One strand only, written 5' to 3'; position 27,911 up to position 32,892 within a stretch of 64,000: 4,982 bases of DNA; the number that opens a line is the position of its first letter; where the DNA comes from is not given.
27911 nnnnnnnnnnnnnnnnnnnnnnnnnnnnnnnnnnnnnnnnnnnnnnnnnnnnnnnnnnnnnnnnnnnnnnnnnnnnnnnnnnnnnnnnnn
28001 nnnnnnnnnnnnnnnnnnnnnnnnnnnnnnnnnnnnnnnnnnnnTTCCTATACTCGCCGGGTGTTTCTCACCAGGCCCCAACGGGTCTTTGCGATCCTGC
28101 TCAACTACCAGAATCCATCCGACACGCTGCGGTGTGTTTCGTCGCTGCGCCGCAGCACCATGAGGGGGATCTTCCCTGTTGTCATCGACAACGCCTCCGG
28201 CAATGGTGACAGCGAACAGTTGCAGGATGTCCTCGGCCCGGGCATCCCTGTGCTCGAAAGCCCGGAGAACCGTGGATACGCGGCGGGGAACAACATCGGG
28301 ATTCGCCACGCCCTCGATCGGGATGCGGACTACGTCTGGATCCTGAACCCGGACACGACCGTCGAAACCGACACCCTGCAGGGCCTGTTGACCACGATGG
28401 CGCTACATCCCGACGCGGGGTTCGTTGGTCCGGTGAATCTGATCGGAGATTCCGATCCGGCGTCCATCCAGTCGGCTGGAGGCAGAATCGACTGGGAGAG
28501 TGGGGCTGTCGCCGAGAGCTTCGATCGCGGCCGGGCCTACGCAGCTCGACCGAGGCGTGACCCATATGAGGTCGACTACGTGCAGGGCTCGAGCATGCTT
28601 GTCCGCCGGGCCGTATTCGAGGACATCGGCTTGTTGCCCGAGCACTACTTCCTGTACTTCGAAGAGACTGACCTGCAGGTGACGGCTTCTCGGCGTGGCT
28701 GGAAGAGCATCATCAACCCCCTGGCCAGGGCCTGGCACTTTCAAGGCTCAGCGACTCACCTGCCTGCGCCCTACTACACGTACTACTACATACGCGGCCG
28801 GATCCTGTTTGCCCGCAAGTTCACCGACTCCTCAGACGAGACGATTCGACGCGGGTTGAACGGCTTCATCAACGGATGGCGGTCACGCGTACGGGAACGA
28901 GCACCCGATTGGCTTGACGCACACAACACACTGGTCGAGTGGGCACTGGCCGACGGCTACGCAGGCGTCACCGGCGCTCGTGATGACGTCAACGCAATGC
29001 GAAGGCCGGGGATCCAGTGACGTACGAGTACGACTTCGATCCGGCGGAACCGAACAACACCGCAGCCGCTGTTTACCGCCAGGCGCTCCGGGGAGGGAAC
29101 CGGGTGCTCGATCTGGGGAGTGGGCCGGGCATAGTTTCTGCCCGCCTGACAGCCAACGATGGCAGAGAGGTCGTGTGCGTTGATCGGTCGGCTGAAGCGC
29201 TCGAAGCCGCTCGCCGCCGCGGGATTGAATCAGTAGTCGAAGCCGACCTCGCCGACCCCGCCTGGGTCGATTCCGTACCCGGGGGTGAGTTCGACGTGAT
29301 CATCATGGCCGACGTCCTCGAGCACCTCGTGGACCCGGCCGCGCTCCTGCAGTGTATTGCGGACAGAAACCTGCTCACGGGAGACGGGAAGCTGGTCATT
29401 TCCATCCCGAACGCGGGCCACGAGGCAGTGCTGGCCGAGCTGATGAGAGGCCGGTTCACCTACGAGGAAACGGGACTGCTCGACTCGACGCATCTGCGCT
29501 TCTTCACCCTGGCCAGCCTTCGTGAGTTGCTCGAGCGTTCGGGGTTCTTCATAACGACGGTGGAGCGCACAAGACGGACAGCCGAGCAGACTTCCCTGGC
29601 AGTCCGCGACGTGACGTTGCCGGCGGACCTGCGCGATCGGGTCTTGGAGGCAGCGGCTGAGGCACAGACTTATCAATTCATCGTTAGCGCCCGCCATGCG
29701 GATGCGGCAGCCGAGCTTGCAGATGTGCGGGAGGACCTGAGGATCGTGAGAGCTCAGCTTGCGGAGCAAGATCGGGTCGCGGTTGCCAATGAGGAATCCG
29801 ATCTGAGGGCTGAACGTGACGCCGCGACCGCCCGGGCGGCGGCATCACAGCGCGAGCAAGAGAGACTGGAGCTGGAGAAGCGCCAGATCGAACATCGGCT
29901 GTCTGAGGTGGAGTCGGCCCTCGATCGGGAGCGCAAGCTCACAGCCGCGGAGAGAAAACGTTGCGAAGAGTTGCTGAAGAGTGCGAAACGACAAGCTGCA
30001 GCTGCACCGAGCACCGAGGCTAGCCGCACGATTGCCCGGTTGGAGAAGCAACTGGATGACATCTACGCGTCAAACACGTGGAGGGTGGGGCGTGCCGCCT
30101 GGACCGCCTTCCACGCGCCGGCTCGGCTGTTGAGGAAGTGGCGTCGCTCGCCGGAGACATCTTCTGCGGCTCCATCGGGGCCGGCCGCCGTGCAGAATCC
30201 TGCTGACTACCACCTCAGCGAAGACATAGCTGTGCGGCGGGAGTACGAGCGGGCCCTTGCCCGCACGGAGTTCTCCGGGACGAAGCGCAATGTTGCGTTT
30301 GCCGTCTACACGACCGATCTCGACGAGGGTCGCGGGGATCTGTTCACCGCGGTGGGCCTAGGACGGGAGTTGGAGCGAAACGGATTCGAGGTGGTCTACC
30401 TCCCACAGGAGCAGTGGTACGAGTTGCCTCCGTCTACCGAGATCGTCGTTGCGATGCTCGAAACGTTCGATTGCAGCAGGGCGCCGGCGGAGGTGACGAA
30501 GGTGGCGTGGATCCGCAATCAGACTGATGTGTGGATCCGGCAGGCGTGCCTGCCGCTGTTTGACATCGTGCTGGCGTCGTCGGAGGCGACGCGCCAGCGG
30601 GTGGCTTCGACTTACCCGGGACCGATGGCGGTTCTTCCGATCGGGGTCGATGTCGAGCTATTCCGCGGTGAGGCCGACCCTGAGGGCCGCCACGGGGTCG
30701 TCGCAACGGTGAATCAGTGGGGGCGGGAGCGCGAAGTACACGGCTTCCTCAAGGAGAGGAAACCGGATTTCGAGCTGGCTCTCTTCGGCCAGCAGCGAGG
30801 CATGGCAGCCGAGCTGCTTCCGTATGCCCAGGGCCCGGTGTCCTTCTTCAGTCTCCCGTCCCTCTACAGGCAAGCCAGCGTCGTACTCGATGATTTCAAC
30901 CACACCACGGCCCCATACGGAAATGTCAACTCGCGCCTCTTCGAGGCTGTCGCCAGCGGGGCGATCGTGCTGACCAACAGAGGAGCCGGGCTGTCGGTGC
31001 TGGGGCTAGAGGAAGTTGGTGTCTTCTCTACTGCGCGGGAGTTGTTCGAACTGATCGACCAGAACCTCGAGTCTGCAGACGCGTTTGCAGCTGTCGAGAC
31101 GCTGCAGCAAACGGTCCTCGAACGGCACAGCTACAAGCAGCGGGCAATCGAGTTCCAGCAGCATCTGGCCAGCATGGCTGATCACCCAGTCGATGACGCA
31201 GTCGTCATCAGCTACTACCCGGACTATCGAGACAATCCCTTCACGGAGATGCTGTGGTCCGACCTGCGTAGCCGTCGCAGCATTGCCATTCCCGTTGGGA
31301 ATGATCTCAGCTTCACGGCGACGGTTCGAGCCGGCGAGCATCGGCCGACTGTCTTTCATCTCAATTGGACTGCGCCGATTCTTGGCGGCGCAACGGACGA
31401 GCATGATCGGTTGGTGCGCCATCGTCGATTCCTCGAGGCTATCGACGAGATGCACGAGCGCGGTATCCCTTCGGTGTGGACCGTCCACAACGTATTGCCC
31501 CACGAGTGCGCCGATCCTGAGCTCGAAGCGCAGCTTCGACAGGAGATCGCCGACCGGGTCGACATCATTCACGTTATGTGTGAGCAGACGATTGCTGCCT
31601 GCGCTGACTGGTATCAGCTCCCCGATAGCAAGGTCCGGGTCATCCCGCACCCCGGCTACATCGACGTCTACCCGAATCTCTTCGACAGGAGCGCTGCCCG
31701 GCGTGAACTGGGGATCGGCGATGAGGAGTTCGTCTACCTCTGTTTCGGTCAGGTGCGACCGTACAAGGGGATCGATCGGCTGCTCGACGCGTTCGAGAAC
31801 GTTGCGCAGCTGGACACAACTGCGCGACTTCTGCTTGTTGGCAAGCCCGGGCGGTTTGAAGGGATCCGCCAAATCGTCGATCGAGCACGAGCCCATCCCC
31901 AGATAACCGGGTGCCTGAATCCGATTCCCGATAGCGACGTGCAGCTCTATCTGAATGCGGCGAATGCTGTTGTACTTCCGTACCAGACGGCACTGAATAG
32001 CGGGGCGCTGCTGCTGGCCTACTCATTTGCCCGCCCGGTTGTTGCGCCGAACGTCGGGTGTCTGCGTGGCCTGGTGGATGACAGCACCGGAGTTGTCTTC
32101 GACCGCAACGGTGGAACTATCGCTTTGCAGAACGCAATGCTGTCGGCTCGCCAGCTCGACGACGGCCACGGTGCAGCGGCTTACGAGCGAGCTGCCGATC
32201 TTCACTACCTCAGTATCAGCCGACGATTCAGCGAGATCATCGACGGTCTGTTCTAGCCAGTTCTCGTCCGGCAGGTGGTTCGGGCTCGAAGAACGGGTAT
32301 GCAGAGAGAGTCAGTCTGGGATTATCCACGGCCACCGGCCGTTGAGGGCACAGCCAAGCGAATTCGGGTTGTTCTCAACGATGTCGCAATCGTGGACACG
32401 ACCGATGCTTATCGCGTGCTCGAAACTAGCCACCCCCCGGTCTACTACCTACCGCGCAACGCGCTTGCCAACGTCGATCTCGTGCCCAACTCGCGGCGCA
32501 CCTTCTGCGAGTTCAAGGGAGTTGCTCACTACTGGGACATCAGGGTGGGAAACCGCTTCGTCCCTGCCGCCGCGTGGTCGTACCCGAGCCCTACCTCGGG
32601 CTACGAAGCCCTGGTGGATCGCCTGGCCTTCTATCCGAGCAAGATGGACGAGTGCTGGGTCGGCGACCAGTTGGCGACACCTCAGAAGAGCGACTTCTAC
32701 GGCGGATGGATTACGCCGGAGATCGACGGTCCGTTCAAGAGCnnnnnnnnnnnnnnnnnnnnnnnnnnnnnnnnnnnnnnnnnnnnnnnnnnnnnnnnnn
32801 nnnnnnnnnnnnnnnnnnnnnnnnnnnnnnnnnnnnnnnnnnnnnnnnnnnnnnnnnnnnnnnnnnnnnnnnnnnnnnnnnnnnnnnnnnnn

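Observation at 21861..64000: ~42 kb envelope-glycan plus SLH-protein island directly after the atp operon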

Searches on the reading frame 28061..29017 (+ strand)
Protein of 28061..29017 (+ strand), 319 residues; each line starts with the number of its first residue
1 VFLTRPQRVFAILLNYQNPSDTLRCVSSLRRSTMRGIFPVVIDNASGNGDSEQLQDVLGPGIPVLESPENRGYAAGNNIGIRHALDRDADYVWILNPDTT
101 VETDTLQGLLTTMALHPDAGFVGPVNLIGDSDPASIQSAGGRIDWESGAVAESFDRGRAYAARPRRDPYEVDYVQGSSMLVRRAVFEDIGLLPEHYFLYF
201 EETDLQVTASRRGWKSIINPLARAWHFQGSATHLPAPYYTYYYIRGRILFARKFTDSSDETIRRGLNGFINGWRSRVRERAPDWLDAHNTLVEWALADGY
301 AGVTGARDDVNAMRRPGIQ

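Call 3: search_protein_families(library=pfam, proteins=[window:28061-29017:+])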
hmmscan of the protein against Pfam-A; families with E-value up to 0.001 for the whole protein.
window:28061-29017:+ (319 aa): 3 families
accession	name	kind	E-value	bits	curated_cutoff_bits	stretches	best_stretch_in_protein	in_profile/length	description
PF00535.33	Glycos_transf_2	-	2.7e-15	57.1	23.3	1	14-189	5-167/168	Glycosyl transferase family 2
PF13641.12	Glyco_tranf_2_3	-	1.4e-08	35.5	27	1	62-231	60-216/230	Glycosyltransferase like family 2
PF13506.12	Glyco_transf_21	-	0.00022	21.2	21.7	1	89-192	31-120/174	Glycosyl transferase family 21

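Call 9: search_protein_families(library=ncbifam, proteins=[window:28061-29017:+], max_evalue=0.01)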
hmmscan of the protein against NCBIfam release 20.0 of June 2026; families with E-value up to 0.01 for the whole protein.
window:28061-29017:+ (319 aa): 3 families
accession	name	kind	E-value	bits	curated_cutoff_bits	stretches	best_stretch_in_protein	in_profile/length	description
TIGR01556.1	rhamnosyltran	subfamily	2.9e-10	39.8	200.55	1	40-264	25-249/281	rhamnosyltransferase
TIGR03965.1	mycofact_glyco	equivalog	1.6e-06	27.3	280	1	17-226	84-280/467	mycofactocin biosynthesis glycosyltransferase MftF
NF050113.1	gal_furan_GlfT1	equivalog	6.9e-05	22.3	330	1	32-125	24-116/290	galactofuranosyltransferase GlfT1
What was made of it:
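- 28061..29020 (+): GT2a glycosyltransferase (weak rhamnosyltransferase similarity). TIGR01556 rhamnosyltransferase E 2.9e-10, below its cut-off (calls 3, 9).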

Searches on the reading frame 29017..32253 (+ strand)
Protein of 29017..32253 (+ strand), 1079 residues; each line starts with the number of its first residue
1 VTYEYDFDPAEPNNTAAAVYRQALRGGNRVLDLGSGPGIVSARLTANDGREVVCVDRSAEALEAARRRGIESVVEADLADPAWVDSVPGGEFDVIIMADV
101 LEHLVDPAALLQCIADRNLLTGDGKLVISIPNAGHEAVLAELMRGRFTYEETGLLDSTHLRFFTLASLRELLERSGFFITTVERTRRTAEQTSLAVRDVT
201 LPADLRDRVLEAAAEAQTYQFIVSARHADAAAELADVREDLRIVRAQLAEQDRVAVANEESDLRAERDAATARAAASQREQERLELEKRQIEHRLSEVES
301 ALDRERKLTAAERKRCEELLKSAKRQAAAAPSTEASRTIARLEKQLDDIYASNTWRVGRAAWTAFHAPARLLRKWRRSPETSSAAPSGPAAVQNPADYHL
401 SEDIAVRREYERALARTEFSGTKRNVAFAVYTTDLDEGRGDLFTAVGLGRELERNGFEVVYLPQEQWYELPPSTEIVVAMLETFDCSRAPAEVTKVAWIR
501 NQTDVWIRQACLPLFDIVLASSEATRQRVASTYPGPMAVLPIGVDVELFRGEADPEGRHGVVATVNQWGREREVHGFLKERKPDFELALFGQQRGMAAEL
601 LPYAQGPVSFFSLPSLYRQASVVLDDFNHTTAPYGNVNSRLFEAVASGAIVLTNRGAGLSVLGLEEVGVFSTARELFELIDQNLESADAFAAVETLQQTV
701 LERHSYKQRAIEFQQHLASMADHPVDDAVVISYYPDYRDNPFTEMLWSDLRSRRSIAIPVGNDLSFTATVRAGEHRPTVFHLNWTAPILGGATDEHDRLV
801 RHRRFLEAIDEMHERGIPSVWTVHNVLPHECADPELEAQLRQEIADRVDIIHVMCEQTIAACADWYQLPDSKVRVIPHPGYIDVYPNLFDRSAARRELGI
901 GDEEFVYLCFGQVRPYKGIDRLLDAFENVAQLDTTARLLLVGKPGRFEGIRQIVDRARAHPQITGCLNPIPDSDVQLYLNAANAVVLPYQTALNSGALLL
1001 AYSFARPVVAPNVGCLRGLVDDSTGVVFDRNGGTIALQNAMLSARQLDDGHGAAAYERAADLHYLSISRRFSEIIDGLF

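Call 3: search_protein_families(library=pfam, proteins=[window:29017-32253:+])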
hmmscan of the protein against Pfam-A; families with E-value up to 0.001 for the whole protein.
window:29017-32253:+ (1079 aa): 11 families
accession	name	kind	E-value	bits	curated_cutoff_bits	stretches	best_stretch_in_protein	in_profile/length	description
PF13489.12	Methyltransf_23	-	8.9e-23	81.2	27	1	24-180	20-162/164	Methyltransferase domain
PF13524.12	Glyco_trans_1_2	-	1.6e-14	54.5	25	1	573-713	4-142/144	Glycosyl transferase-like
PF13692.12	Glyco_trans_1_4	-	2.7e-13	50.8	27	1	906-1042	3-137/142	Glycosyl transferases group 1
PF08241.18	Methyltransf_11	-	1.2e-11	45.5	21.2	1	31-126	1-93/95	Methyltransferase domain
PF00534.26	Glycos_transf_1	-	2.9e-11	43.6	26.4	1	891-1033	2-144/172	Glycosyl transferases group 1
PF13847.12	Methyltransf_31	-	7.1e-11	42.4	27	1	25-143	2-123/145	Methyltransferase domain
PF08242.18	Methyltransf_12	-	9.2e-11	42.8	30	1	31-125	1-97/98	Methyltransferase domain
PF13649.12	Methyltransf_25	-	2e-10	41.7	27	1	30-114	1-89/97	Methyltransferase domain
PF13439.12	Glyco_transf_4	-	2.6e-10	41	28.5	1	813-878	93-164/170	Glycosyltransferase Family 4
PF07021.18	MetW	-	4.1e-08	33.5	21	1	22-171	9-154/193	Methionine biosynthesis protein MetW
PF05175.20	MTS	-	7.3e-07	29.4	23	1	27-97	32-104/170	Methyltransferase small domain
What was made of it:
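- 29017..32256 (+): MT-GT1079: SAM methyltransferase (residues 1-190), coiled coil (about 220-350), GT1_2 (about 420-715) and GT4 (about 725-1079); predicted elongation enzyme and chain terminator or ruler. Methyltransf_23 E 9e-23, Glyco_trans_1_2 E 1.6e-14, Glyco_trans_1_4 E 2.7e-13 (call 3).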

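Call 62: search_solved_structures(query=window:29017-32253:+, max_evalue=0.001)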
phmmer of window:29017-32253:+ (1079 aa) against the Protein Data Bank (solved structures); distinct sequences matched with E-value up to 0.001: 20.
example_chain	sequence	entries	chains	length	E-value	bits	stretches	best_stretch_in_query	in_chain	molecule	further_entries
3cc8_A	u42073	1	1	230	2.1e-22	81.9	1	27-185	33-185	Putative methyltransferase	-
2p7h_A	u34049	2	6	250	1.5e-08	36.1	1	2-136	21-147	Hypothetical protein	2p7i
2avn_A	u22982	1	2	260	1.5e-08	36.1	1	21-132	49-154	ubiquinone/menaquinone biosynthesis methyltransferase-related protein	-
3c4q_A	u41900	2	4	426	7.5e-08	33.8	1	825-1032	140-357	Predicted glycosyltransferases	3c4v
4kdc_A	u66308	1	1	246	1.3e-07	33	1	25-128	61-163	3-demethylubiquinone-9 3-methyltransferase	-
4kdr_A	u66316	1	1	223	1.5e-07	32.8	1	25-116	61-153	3-demethylubiquinone-9 3-methyltransferase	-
5dpm_A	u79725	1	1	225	1.5e-07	32.7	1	25-116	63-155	Ubiquinone biosynthesis O-methyltransferase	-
9fd3_A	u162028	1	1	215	1.7e-05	25.9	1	16-105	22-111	SAM-dependent methyltransferase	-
9fcd_A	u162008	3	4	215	1.7e-05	25.9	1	16-105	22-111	SAM-dependent methyltransferase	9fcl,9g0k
9fcy_A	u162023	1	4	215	1.7e-05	25.9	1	16-105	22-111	SAM-dependent methyltransferase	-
9fcx_A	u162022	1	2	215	1.8e-05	25.9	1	16-105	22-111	SAM-dependent methyltransferase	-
9fcu_A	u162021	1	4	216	2.4e-05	25.4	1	16-105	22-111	SAM-dependent methyltransferase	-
9fcs_A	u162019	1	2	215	8.2e-05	23.7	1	16-104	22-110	SAM-dependent methyltransferase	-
9fcq_A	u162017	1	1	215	9e-05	23.6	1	16-101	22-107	SAM-dependent methyltransferase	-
3oka_A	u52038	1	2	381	0.0001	23.4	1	889-1030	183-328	GDP-mannose-dependent alpha-(1-6)-phosphatidylinositol monomannoside mannosyltransferase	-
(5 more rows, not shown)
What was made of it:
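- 29017..32256 (+): The MT domain matches PDB 3cc8 (call 62).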

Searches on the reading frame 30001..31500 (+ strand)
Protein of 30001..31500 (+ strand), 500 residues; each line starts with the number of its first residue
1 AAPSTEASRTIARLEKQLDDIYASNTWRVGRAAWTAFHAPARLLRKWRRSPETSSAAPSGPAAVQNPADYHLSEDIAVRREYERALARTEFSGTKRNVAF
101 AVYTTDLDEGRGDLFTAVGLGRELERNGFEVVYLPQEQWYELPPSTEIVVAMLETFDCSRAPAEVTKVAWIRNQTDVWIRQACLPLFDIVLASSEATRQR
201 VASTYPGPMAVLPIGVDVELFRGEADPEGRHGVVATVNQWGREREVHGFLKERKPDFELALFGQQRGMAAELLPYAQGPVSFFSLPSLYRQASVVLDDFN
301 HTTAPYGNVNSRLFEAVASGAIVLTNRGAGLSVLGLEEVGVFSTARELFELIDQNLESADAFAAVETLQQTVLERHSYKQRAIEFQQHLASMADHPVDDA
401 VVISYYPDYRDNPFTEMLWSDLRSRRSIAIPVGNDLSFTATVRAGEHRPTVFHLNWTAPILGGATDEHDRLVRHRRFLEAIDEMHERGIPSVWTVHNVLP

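Call 13: search_protein_families(library=pfam, proteins=[window:30001-31500:+], max_evalue=1)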
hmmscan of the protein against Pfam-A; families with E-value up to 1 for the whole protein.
window:30001-31500:+ (500 aa): 2 families
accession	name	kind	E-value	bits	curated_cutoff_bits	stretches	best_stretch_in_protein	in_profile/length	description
PF13524.12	Glyco_trans_1_2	-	2.4e-15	57.2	25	1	245-385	4-142/144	Glycosyl transferase-like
PF13439.12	Glyco_transf_4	-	0.00012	22.6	28.5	1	170-219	117-169/170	Glycosyltransferase Family 4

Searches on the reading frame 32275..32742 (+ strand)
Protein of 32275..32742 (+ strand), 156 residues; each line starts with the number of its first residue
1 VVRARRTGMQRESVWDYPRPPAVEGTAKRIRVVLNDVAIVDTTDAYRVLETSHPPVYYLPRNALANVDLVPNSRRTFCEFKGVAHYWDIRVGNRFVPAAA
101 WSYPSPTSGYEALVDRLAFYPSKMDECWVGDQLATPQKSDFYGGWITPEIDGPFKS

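Call 13: search_protein_families(library=pfam, proteins=[window:32275-32742:+], max_evalue=1)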
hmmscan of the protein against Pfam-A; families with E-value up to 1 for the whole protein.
window:32275-32742:+ (156 aa): 1 family
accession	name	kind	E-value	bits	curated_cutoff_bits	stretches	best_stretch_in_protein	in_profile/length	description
PF04248.19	NTP_transf_9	-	2.1e-30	104.8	22.1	1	30-121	1-92/93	Domain of unknown function (DUF427)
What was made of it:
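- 32275..32745 (+): DUF427 protein (no evident role in glycan synthesis). PF04248 E 2e-30 (call 13).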
